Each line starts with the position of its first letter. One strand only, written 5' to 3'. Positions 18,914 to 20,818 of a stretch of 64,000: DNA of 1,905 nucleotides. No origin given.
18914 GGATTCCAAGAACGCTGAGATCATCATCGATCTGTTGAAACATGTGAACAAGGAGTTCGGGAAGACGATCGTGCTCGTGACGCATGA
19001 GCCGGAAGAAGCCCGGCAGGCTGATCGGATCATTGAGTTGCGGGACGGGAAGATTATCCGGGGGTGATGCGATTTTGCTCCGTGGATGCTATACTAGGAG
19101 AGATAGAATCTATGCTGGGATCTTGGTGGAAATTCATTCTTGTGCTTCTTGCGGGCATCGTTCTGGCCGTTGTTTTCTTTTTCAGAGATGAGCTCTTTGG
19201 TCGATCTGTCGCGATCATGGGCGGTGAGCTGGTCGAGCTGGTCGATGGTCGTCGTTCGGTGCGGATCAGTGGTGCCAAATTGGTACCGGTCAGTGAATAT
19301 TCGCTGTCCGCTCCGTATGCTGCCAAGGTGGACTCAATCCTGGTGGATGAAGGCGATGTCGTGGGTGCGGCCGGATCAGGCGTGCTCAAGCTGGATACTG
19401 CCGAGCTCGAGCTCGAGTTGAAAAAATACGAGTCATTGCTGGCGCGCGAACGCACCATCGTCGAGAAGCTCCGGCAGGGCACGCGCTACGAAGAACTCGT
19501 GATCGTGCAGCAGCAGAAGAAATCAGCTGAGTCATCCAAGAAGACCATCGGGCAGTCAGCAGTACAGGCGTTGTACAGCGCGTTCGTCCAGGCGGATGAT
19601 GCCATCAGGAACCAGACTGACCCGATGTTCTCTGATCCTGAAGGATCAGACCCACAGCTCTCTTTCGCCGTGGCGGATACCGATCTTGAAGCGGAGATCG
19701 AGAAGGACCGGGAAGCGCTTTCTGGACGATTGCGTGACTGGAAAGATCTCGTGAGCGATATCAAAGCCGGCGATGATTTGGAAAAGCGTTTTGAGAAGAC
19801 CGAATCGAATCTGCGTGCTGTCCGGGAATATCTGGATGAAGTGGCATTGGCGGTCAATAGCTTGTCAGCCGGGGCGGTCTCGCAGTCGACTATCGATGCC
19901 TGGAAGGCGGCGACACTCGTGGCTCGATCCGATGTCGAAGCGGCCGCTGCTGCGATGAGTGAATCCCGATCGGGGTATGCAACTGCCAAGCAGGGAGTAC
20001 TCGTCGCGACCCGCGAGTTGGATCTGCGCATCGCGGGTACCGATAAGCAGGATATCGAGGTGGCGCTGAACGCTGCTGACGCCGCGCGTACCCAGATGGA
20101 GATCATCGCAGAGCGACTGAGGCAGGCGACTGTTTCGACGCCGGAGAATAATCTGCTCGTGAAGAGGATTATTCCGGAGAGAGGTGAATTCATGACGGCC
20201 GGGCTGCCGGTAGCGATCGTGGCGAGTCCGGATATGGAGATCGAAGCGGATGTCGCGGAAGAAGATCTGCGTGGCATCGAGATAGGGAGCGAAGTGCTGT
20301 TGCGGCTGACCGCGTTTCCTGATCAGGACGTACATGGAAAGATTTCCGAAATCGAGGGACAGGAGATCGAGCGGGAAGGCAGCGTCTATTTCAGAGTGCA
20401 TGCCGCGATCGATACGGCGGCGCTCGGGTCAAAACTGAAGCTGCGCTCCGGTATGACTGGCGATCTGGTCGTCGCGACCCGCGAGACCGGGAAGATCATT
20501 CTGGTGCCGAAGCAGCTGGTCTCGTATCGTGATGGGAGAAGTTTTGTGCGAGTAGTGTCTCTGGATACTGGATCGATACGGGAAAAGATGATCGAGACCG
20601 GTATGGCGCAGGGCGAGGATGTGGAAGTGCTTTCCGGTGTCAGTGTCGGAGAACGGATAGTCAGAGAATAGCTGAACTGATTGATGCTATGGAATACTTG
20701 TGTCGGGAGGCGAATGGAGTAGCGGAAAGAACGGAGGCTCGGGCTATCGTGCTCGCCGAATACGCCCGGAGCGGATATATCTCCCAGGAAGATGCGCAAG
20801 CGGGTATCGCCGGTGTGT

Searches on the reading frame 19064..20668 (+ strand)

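Call 32: search_protein_families(library=pfam, proteins=[window:19064-20668:+], max_evalue=0.001)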
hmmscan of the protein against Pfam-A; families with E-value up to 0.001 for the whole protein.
window:19064-20668:+ (535 aa): 2 families
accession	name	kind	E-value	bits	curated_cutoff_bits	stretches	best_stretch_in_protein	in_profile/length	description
PF13437.12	HlyD_3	-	6.2e-10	40.2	22.2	1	367-463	11-106/106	HlyD family secretion protein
PF16576.10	HlyD_D23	-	5.7e-05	22.9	30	1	355-431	109-185/214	Barrel-sandwich domain of CusB or HlyD membrane-fusion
